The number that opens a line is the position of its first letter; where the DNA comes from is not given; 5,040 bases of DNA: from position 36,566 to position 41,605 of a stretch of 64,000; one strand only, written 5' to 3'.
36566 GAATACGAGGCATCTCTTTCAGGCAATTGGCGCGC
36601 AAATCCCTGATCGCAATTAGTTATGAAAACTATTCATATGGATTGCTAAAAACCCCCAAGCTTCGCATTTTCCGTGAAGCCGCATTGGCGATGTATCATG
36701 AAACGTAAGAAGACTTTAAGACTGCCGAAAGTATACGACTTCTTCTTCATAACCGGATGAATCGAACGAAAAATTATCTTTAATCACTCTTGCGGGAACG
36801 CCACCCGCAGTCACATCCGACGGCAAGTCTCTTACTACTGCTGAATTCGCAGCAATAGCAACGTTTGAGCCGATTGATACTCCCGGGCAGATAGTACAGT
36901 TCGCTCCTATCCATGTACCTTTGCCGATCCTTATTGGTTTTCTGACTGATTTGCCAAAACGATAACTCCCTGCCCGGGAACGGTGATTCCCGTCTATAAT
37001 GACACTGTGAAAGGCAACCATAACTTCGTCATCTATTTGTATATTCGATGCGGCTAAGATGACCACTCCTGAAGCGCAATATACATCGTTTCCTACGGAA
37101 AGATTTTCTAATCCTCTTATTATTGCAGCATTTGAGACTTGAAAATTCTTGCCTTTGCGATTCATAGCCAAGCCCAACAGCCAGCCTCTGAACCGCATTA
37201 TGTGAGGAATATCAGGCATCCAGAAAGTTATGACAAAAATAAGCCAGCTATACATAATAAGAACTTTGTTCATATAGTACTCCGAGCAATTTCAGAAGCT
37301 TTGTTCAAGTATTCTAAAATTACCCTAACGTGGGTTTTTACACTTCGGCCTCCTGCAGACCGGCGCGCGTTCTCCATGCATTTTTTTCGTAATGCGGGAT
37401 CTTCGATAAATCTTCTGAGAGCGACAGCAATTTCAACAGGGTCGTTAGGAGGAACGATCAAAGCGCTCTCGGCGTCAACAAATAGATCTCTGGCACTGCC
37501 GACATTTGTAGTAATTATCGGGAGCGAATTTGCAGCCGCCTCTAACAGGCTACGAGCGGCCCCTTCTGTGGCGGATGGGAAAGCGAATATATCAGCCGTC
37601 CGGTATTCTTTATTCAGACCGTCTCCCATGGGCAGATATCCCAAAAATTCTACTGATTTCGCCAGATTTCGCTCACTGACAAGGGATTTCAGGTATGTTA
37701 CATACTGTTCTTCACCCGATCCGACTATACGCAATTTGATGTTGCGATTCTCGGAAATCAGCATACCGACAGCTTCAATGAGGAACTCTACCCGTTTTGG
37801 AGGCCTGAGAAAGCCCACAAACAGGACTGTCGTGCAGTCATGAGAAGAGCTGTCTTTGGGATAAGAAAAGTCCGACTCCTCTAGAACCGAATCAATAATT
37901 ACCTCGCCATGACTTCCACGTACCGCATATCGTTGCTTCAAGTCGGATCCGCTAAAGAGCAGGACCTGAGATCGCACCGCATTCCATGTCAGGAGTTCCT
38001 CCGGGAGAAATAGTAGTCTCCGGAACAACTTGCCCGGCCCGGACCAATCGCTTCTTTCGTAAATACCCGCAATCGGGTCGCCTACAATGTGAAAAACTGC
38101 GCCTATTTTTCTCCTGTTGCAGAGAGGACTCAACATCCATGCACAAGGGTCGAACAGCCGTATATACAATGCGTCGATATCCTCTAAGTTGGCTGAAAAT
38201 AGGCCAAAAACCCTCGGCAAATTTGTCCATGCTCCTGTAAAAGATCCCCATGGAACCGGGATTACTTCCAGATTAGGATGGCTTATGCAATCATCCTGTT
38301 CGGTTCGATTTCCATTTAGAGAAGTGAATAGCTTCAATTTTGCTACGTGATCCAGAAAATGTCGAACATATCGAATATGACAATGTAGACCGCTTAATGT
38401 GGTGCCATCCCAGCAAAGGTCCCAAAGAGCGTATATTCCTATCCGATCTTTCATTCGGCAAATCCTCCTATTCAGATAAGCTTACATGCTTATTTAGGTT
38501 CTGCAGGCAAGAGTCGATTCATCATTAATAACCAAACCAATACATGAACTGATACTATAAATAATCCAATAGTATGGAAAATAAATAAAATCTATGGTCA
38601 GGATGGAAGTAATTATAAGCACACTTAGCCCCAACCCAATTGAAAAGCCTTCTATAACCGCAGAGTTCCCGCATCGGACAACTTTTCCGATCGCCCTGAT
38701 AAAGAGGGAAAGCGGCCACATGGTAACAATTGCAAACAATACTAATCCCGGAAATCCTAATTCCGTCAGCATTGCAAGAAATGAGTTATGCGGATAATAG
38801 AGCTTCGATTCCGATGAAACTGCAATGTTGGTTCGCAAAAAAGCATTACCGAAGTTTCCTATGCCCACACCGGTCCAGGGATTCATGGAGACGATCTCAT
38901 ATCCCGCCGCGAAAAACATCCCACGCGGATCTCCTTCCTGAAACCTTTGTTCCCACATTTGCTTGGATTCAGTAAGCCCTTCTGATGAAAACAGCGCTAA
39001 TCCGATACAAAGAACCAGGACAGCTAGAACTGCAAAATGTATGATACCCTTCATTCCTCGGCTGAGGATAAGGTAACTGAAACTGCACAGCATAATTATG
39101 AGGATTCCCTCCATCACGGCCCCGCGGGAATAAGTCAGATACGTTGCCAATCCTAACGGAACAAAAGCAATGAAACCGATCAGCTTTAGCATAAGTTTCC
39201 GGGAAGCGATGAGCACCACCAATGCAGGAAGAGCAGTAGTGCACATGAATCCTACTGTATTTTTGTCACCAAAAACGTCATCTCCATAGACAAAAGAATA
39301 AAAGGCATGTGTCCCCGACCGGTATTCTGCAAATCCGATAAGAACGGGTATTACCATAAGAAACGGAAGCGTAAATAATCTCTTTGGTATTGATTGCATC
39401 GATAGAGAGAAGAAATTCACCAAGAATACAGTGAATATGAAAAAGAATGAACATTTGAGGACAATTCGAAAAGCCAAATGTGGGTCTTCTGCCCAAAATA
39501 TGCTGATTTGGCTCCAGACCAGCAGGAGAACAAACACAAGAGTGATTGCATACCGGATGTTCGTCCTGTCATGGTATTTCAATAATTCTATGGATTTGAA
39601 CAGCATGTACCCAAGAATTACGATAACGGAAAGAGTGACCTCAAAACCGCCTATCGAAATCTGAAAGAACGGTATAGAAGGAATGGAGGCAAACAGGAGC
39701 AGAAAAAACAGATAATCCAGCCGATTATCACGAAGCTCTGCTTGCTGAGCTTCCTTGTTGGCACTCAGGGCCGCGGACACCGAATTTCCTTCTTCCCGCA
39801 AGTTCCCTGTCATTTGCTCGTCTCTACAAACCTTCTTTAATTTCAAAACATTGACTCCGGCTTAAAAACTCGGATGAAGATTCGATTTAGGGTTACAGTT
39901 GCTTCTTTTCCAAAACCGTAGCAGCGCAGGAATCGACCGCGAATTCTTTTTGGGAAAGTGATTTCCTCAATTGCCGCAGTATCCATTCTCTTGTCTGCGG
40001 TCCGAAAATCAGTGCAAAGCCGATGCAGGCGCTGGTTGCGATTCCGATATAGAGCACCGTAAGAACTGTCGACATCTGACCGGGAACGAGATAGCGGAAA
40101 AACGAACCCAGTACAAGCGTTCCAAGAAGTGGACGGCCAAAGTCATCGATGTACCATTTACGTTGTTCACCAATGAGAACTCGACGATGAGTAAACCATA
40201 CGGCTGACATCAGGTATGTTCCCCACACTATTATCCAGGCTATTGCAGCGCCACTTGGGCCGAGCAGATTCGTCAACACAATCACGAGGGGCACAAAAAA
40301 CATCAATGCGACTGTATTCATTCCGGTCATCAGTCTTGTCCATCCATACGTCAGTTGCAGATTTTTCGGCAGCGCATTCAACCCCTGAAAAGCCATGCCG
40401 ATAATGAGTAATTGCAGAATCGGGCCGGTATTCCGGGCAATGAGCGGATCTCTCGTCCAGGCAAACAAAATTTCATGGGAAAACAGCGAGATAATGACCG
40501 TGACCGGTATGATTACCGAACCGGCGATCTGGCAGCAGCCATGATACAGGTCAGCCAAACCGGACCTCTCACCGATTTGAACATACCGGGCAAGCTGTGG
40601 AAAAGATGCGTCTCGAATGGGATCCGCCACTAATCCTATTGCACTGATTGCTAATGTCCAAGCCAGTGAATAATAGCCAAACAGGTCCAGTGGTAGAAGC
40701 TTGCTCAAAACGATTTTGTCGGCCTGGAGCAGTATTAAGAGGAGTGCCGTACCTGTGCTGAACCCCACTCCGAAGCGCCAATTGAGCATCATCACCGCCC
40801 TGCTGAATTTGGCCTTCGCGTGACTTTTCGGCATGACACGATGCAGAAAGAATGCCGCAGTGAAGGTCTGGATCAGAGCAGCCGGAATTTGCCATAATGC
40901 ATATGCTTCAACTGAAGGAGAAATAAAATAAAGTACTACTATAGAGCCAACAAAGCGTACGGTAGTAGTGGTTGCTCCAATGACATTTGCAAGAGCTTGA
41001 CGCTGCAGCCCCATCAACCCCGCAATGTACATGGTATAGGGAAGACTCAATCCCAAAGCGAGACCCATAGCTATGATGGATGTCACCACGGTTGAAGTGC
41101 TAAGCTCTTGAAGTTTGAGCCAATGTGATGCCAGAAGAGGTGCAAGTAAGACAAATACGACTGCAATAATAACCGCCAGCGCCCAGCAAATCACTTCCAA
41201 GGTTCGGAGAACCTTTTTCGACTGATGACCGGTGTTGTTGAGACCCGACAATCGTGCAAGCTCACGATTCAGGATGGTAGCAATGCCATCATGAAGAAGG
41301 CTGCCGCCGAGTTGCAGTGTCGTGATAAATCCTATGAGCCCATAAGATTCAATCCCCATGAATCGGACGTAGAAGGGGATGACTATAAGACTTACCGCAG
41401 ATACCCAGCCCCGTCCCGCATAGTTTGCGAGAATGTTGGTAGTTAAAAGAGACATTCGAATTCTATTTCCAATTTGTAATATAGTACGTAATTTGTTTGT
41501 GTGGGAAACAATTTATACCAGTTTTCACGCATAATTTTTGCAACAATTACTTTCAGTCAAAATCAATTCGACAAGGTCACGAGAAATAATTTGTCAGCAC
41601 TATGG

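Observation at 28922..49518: EPS cluster and its regulators bracketed by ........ copies of a tRNA-Thr att core: possible tRNA-preserving invertible locus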

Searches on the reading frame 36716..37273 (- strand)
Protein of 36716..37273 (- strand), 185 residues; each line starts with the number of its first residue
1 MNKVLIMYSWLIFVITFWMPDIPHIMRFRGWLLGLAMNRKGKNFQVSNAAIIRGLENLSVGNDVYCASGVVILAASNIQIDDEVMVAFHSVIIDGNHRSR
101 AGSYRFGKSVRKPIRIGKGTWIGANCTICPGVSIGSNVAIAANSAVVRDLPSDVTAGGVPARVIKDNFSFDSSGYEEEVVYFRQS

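Call 7: search_protein_families(library=pfam, proteins=[window:36716-37273:-])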
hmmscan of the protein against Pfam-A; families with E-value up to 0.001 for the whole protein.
window:36716-37273:- (185 aa): 2 families
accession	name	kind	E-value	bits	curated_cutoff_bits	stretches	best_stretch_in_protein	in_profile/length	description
PF00132.30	Hexapep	-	4.4e-10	39.3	27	1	114-146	2-34/36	Bacterial transferase hexapeptide (six repeats)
PF14602.12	Hexapep_2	-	1.6e-08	34.5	27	1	113-146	1-32/34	Hexapeptide repeat of succinyl-transferase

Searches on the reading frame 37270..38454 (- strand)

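Call 7: search_protein_families(library=pfam, proteins=[window:37270-38454:-])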
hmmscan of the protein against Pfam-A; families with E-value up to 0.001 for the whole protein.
window:37270-38454:- (394 aa): 4 families
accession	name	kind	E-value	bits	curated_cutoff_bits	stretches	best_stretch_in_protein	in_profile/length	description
PF00534.26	Glycos_transf_1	-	1.5e-35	122.7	26.4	1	206-365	14-171/172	Glycosyl transferases group 1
PF13692.12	Glyco_trans_1_4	-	1.1e-30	107.2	27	1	209-352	3-142/142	Glycosyl transferases group 1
PF20706.3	GT4-conflict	-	3.9e-06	26.5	26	1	203-324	193-320/385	Family 4 Glycosyltransferase in conflict systems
PF13524.12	Glyco_trans_1_2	-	5.6e-06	26.8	25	1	234-365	10-127/144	Glycosyl transferase-like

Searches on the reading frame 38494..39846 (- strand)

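Call 7: search_protein_families(library=pfam, proteins=[window:38494-39846:-])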
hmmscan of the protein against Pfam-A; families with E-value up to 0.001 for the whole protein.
window:38494-39846:- (450 aa): 1 family
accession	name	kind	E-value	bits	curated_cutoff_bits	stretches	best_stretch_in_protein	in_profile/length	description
PF04932.20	Wzy_C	-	1.4e-17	64.3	31.7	1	227-372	2-149/149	O-Antigen ligase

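Call 63: search_protein_families(library=ncbifam, proteins=[window:38494-39846:-], max_evalue=0.001)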
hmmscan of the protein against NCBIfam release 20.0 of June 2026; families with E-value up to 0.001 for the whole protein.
window:38494-39846:- (450 aa): 0 families

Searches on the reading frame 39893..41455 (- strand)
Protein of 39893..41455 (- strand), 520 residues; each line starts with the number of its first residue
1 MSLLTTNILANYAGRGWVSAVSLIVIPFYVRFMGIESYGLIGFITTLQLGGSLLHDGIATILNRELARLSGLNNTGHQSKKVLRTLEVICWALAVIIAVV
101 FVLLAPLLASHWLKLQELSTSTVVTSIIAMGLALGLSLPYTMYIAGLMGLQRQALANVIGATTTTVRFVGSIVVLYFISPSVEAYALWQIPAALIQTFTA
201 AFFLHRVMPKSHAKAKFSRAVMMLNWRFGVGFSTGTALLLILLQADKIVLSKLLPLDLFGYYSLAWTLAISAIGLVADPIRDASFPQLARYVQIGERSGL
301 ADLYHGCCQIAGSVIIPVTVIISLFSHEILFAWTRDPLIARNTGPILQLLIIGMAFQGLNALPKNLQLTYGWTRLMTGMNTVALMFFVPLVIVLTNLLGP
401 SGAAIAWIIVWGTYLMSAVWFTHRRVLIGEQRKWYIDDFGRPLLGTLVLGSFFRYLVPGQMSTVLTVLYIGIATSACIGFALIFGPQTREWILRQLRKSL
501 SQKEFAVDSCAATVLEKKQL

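Call 8: search_protein_families(library=pfam, proteins=[window:39893-41455:-])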
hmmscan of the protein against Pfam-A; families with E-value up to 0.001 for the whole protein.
window:39893-41455:- (520 aa): 2 families
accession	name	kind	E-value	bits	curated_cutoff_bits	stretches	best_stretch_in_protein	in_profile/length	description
PF01943.22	Polysacc_synt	-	2.2e-10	40.8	28.2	1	6-291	3-273/274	Polysaccharide biosynthesis protein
PF13440.11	Polysacc_synt_3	-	1.7e-07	31.3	23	1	31-329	4-279/293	Polysaccharide biosynthesis protein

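Call 63: search_protein_families(library=ncbifam, proteins=[window:39893-41455:-], max_evalue=0.001)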
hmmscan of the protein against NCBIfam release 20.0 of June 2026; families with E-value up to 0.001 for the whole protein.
window:39893-41455:- (520 aa): 1 family
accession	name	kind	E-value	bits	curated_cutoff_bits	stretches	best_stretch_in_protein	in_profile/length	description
NF007773.0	PRK10459.1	equivalog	5.7e-11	42.1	273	1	18-480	21-457/492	MOP flippase family protein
